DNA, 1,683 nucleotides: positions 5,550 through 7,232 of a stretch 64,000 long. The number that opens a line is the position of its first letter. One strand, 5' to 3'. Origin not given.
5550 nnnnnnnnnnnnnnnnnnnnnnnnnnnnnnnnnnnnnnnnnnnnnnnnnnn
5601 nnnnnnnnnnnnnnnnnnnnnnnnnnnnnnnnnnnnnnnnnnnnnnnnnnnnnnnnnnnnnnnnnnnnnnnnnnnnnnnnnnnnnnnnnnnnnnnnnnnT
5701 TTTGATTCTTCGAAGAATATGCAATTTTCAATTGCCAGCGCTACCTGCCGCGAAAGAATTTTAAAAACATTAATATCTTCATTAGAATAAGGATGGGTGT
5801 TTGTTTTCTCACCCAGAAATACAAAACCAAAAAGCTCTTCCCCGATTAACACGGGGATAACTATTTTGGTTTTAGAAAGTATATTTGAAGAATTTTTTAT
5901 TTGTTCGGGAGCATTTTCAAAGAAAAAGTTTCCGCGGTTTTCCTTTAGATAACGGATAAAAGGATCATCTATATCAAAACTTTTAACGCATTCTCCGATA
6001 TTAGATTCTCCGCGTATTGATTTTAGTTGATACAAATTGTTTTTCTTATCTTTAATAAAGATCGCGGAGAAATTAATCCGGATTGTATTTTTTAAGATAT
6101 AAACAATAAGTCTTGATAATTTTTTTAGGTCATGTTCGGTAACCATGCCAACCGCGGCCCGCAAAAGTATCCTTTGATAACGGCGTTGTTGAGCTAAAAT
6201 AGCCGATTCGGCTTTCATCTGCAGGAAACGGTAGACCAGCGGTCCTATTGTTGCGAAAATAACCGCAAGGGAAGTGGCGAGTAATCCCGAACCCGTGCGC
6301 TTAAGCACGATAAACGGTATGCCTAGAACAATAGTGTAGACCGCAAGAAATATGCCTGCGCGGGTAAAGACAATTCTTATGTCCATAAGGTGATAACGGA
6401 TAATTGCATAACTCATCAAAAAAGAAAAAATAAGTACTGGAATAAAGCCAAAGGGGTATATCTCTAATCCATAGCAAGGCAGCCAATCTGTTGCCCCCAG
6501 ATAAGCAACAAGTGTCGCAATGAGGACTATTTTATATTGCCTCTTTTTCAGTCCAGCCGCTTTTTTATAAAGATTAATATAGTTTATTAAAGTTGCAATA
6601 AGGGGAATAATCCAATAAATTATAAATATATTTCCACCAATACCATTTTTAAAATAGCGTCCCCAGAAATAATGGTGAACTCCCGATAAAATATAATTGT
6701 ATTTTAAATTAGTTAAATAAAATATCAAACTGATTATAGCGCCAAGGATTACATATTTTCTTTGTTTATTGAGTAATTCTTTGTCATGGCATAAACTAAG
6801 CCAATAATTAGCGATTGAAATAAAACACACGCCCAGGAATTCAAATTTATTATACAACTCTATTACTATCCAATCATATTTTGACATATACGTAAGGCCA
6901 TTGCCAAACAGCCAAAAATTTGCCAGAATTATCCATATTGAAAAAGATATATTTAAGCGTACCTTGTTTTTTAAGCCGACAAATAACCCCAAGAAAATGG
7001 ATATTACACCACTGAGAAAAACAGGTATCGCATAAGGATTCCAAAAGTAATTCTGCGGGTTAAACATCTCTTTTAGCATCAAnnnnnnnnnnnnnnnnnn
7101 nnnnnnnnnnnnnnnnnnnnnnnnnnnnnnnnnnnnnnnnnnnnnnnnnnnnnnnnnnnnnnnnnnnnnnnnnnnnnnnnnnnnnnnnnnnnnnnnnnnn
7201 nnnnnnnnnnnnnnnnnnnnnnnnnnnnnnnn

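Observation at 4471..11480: Signalling cluster with two receiver-only response regulators and two radical SAM genes but no DNA-binding output domain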

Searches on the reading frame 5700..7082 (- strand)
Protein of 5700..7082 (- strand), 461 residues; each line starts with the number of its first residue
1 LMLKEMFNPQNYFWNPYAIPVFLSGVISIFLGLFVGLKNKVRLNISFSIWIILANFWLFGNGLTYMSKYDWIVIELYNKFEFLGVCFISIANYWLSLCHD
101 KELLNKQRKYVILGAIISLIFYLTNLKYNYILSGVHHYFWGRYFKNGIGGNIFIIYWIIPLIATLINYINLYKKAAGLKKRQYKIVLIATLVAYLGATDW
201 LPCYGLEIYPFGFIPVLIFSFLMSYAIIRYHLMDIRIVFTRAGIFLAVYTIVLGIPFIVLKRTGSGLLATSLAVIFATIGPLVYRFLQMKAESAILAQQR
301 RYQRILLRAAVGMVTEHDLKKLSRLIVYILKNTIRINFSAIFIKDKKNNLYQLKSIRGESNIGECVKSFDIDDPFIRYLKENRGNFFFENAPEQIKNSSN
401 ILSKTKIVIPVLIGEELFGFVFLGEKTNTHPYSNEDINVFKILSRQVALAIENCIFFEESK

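Call 68: find_homologous_proteins(query=window:5700-7082:-, max_evalue=1e-10)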
Query seq(461 aa) (461 aa): 106 proteins with E <= 1e-10 among 8000 candidates.
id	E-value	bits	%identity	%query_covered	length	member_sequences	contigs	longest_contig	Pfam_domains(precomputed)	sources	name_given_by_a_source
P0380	5.7e-262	888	86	100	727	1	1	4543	PF13185.13,PF02518.32,PF13492.13,PF16927.12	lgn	-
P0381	1.7e-214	731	72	99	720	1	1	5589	PF02518.32,PF16927.12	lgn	-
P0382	1.2e-127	445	92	50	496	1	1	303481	PF02518.32,PF13492.13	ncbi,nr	ncbi:MAG: ATP-binding protein [Candidatus Omnitrophica bacterium]|nr:ATP-binding protein [Candidatus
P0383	2.9e-126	440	74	64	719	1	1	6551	PF02518.32,PF13492.13,PF16927.12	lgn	-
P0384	1.8e-123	431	54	95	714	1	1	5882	PF02518.32,PF13492.13,PF16927.12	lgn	-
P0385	1.2e-122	428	58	81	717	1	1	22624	PF02518.32,PF13492.13,PF16927.12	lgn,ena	-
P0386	1.7e-122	428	50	97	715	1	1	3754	PF13185.13,PF01590.33,PF02518.32,PF13492.13,PF16927.12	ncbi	-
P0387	1.9e-121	425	52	97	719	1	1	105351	PF02518.32,PF13492.13,PF16927.12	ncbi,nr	ncbi:MAG: ATP-binding protein [Candidatus Omnitrophica bacterium]|nr:ATP-binding protein [Candidatus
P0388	1.7e-120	421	67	67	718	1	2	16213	PF02518.32,PF13492.13,PF16927.12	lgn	-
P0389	3.9e-120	420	50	97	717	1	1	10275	PF13185.13,PF02518.32,PF13492.13,PF16927.12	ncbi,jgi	ncbi:MAG: ATP-binding protein [Candidatus Omnitrophota bacterium]|jgi:signal transduction histidine 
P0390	5.2e-120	420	50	97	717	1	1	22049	PF13185.13,PF01590.33,PF02518.32,PF13492.13,PF16927.12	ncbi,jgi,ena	ncbi:MAG: ATP-binding protein [Candidatus Omnitrophota bacterium]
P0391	8.1e-120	419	50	97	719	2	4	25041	PF13185.13,PF02518.32,PF13492.13,PF16927.12,PF14501.13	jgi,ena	-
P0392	4.7e-119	417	54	97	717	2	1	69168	PF02518.32,PF13492.13,PF16927.12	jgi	-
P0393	6.2e-118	413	56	78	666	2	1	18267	PF13185.13,PF02518.32,PF13492.13,PF16927.12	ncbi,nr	ncbi:MAG: ATP-binding protein [Candidatus Omnitrophica bacterium]|nr:ATP-binding protein [Candidatus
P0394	2.5e-117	411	51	97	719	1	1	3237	PF13185.13,PF02518.32,PF13492.13,PF16927.12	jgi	-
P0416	2.1e-96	342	48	82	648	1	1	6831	PF13185.13,PF01590.33,PF02518.32,PF13492.13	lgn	-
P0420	2.7e-95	338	44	97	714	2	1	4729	PF02518.32,PF13492.13,PF16927.12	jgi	-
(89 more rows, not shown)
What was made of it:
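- Tried and rejected: Search for rSAM-kinase fusions among kinase sensor homologs (call 68).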
